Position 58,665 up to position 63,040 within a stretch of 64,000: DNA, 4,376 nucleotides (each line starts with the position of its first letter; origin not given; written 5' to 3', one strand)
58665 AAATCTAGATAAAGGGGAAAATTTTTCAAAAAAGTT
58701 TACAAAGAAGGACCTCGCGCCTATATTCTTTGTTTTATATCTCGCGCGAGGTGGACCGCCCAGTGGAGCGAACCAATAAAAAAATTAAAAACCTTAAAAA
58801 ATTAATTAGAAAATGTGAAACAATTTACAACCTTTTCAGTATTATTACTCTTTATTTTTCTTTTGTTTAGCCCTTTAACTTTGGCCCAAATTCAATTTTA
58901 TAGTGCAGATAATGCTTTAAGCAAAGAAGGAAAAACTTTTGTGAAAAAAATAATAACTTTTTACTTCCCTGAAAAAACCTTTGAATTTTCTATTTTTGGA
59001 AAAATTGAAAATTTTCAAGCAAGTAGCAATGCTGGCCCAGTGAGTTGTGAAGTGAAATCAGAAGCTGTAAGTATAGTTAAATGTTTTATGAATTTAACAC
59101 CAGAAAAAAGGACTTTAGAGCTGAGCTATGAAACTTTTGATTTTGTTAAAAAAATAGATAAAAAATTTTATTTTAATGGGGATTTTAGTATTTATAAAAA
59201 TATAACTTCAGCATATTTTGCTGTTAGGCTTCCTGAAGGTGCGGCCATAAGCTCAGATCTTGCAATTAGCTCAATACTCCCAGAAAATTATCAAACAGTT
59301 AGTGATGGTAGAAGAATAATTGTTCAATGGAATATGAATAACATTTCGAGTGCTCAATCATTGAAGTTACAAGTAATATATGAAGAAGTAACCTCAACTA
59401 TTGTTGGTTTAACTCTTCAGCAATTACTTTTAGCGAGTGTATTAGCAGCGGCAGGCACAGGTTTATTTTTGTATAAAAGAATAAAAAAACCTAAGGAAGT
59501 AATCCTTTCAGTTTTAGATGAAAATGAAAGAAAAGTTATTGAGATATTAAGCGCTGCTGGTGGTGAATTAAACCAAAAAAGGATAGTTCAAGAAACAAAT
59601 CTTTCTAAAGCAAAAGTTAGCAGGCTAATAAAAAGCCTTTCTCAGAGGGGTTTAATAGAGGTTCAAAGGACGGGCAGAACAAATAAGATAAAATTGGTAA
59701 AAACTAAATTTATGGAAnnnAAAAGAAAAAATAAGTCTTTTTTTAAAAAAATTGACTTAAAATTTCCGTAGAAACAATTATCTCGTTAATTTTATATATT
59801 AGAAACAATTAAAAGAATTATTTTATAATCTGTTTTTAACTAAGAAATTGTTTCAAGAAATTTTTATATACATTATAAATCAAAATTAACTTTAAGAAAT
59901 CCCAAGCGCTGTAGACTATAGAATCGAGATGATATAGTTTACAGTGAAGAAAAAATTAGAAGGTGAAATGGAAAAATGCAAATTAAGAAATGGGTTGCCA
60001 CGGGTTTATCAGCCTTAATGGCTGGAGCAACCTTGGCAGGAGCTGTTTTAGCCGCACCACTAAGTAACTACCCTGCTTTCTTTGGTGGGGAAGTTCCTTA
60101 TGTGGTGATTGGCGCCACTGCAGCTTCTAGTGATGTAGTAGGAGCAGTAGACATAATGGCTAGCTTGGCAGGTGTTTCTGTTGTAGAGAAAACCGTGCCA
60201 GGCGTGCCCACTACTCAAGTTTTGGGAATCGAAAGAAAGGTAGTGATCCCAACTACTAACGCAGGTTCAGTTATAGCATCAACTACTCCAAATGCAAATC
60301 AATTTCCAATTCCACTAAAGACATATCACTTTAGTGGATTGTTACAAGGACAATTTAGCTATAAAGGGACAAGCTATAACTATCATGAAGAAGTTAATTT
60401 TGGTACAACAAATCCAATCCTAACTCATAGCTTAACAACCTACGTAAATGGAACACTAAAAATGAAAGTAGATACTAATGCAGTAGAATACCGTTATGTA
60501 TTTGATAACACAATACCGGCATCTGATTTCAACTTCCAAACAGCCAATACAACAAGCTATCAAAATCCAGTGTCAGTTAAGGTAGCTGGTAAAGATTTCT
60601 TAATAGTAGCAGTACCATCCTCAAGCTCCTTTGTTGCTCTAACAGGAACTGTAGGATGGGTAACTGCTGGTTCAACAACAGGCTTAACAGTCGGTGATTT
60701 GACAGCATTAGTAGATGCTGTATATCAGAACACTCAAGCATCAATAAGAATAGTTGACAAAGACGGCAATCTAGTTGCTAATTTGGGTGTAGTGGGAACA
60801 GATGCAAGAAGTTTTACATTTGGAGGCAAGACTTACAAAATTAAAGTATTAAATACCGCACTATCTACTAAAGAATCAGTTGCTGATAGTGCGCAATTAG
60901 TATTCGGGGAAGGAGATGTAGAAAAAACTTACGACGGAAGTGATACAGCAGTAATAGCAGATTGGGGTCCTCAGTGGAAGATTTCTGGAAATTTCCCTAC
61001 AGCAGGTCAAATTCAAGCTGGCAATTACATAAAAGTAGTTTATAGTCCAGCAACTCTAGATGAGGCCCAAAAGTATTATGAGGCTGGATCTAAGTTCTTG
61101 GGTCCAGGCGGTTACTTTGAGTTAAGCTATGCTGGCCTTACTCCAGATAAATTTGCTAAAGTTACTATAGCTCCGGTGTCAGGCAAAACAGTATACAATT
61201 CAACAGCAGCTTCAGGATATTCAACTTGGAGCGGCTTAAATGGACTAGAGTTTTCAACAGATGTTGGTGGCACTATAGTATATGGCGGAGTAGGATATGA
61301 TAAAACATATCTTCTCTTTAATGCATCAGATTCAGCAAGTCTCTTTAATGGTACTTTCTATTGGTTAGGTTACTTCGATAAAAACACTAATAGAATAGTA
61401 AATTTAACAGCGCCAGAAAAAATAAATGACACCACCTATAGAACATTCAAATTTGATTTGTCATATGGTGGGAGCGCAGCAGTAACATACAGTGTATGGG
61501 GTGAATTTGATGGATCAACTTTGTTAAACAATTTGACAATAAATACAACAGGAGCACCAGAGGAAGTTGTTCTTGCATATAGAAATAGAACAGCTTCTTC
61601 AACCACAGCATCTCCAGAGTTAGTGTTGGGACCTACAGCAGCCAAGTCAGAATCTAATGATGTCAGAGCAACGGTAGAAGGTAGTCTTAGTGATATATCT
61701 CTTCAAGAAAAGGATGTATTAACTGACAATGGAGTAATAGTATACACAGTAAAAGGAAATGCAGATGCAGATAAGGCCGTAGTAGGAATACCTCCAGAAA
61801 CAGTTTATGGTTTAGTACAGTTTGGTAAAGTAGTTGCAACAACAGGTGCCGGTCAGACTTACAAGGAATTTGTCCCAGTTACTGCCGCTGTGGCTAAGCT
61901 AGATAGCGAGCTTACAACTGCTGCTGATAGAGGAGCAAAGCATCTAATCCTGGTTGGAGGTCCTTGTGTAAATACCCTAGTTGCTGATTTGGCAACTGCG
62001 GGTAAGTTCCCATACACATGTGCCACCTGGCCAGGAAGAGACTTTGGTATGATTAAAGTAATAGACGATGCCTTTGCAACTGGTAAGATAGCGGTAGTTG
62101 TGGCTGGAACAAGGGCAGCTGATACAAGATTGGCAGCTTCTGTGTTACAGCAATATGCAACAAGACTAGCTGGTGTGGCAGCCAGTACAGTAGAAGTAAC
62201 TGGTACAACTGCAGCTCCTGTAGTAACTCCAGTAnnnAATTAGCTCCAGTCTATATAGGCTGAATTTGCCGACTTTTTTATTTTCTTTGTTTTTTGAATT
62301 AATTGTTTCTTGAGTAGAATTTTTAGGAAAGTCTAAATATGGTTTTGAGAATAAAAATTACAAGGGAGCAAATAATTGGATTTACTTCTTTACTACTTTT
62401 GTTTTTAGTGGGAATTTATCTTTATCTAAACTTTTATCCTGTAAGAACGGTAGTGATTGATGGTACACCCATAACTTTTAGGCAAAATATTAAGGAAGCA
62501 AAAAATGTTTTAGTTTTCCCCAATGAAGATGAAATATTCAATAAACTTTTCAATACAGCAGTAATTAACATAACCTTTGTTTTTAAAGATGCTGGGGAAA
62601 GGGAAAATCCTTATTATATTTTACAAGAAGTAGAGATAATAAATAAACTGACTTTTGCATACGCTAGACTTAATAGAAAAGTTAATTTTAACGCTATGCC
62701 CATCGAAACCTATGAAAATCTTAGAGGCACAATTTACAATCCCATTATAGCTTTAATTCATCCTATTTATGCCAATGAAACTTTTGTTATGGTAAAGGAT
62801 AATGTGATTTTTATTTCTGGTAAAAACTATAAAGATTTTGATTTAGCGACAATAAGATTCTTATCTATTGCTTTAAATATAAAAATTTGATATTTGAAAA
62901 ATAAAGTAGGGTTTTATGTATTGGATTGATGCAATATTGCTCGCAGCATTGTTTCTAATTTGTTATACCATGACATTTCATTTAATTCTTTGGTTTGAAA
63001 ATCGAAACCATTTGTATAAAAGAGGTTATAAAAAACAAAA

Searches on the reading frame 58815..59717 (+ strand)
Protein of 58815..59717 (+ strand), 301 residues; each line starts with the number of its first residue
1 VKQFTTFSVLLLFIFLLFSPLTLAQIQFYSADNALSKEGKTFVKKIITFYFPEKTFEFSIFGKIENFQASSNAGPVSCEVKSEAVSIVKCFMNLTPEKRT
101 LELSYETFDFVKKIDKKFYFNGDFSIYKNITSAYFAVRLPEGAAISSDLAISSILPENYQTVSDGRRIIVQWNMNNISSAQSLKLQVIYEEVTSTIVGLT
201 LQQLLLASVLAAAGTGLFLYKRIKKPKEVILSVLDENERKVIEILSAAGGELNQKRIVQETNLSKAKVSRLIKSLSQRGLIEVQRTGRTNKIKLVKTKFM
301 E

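Call 15: search_protein_families(library=pfam, proteins=[window:58815-59717:+], max_evalue=0.01)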
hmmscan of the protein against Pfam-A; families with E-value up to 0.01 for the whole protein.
window:58815-59717:+ (301 aa): 14 families
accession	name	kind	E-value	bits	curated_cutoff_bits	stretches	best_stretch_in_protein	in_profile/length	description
PF24034.1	DUF7343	-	2e-18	66.4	27.6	1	236-294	3-61/62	Domain of unknown function (DUF7343)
PF12802.13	MarR_2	-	3.9e-08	33.8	27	1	242-287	11-56/61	MarR family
PF09339.16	HTH_IclR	-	1.1e-07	31.9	22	1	241-283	8-50/52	IclR helix-turn-helix domain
PF13412.12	HTH_24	-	3.7e-07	30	21.9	1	234-282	1-48/48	Winged helix-turn-helix DNA-binding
PF01978.25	TrmB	-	4.5e-05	23.7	25.6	1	236-295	8-65/68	Sugar-specific transcriptional regulator TrmB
PF01047.28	MarR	-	0.00018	21.7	24.6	1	239-285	6-51/59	MarR family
PF22665.2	DUF6293_C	-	0.00046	21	27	1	223-295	10-91/101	DUF6293 C-terminal winged helix domain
PF02002.24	TFIIE_alpha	-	0.0017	18.6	22.9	1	227-286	4-62/105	TFIIE alpha subunit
PF13551.12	HTH_29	-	0.002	18.6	28.1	1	243-292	5-56/64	Winged helix-turn helix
PF14947.12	HTH_45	-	0.0026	18.2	25.5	1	242-283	9-51/77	Winged helix-turn-helix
PF04545.22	Sigma70_r4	-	0.0041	17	24.1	0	231-273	2-42/50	Sigma-70, region 4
PF13545.12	HTH_Crp_2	-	0.0042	17.5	27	1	252-288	23-57/70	Crp-like helix-turn-helix domain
PF10007.15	DUF2250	-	0.0052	17.3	24.4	0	236-298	8-68/93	Uncharacterized protein conserved in archaea (DUF2250)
PF10369.15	ALS_ss_C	-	0.0074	16.7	23.2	0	242-289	22-69/74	Small subunit of acetolactate synthase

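Call 49: search_protein_families(library=ncbifam, proteins=[window:58815-59717:+], max_evalue=0.01)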
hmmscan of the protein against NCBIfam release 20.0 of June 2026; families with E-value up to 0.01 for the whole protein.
window:58815-59717:+ (301 aa): 9 families
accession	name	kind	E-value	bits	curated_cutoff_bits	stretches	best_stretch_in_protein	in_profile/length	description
NF033788.1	HTH_metalloreg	subfamily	7.1e-07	28.9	55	1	235-296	10-70/77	metalloregulator ArsR/SmtB family transcription factor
NF053610.1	Sso10a_fam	subfamily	0.00013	22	60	1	241-285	7-51/64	Sso10a family chromatin protein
NF040939.2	trans_reg_lrs14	equivalog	0.00017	21.6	90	1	234-287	19-72/103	Lrs14 family HTH-type transcriptional regulator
TIGR01884.1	cas_HTH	subfamily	0.00017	21.1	60.2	1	229-294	135-198/202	CRISPR-associated CARF protein Csa3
NF053606.1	Sta1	subfamily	0.0007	19.7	80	1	234-287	18-70/100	Sta1 family transcriptional regulator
NF053755.1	MsvR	equivalog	0.0022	17.7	220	1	240-288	17-63/236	transcriptional factor MsvR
NF003210.0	PRK04172.1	equivalog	0.0029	16.5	350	1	234-288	4-57/496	phenylalanine--tRNA ligase subunit alpha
NF033789.1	repress_SdpR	subfamily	0.0068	16.3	100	0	235-289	7-59/79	autorepressor SdpR family transcription factor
NF045707.1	Dbac_1936_reg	equivalog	0.0086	16.1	115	0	230-289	11-68/99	ArsR/SmtB-type metalloregulator TsoR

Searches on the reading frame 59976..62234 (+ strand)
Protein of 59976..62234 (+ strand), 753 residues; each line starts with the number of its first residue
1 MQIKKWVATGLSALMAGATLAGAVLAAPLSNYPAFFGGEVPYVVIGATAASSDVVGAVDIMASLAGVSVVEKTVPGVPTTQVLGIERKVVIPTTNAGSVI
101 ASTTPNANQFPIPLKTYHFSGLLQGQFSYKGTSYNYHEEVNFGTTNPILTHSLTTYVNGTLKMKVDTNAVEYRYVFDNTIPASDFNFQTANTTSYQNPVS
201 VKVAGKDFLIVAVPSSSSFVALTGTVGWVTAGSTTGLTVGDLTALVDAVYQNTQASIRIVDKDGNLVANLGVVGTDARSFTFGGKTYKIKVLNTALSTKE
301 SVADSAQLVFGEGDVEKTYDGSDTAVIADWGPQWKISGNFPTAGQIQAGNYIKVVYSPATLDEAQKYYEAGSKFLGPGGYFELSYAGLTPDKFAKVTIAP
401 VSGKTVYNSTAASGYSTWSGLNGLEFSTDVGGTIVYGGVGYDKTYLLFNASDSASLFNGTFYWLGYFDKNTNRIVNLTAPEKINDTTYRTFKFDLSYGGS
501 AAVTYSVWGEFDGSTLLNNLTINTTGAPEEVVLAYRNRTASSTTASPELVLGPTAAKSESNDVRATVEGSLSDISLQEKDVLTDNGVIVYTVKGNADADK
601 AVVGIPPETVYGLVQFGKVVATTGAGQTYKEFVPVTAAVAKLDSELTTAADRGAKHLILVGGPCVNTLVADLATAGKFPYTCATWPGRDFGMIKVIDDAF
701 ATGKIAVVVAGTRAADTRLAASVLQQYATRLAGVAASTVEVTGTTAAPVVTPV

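Call 15: search_protein_families(library=pfam, proteins=[window:59976-62234:+], max_evalue=0.01)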
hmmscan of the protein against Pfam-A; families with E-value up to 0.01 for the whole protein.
window:59976-62234:+ (753 aa): 1 family
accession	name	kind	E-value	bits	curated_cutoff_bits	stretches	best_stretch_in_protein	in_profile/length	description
PF05124.17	S_layer_C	-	1.3e-18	67.7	23.9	1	42-725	18-174/177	S-layer like family, outer domain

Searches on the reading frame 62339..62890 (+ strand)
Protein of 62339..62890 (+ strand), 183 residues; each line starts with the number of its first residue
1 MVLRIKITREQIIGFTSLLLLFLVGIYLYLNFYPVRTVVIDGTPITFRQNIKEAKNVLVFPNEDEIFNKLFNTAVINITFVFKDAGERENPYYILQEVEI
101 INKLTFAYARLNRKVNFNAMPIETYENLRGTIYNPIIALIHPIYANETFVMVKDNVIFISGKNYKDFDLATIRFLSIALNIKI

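Call 15: search_protein_families(library=pfam, proteins=[window:62339-62887:+], max_evalue=0.01)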
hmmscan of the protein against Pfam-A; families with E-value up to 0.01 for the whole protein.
window:62339-62887:+ (183 aa): 0 families

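Call 69: find_encoding_contigs(protein=window:62339-62890:+, flank=10000, max_places=3)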
Protein window:62339-62890:+ (183 aa): 5 contigs read that carry it; 3 places shown.
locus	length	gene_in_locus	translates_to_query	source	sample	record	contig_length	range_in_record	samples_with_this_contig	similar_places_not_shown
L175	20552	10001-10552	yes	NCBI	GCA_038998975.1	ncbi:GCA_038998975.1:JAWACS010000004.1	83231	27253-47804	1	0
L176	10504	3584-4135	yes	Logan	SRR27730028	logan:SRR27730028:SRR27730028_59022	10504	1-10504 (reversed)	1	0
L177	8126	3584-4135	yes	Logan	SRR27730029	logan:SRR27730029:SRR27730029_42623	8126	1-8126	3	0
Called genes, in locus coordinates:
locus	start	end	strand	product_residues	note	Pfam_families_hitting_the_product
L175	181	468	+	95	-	-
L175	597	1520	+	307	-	PF01656:CbiA, PF02374:ArsA_ATPase (faint), PF06564:CBP_BcsQ (weak), PF10609:ParA, PF13500:AAA_26 (faint), PF13614:AAA_31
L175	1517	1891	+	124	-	-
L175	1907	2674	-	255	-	PF00535:Glycos_transf_2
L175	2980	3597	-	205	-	-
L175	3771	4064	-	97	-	-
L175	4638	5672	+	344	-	PF04055:Radical_SAM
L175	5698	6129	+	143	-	PF27325:MJ0538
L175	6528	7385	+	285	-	PF12802:MarR_2, PF13412:HTH_24 (weak), PF24034:DUF7343, PF09339:HTH_IclR (weak)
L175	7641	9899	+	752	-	PF05124:S_layer_C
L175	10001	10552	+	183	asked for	-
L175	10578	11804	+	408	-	PF13506:Glyco_transf_21, PF00535:Glycos_transf_2, PF10111:Glyco_tranf_2_2, PF13641:Glyco_tranf_2_3, PF13632:Glyco_trans_2_3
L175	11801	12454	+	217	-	-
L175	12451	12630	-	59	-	-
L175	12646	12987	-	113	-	PF01981:PTH2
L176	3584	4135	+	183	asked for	-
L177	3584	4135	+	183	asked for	-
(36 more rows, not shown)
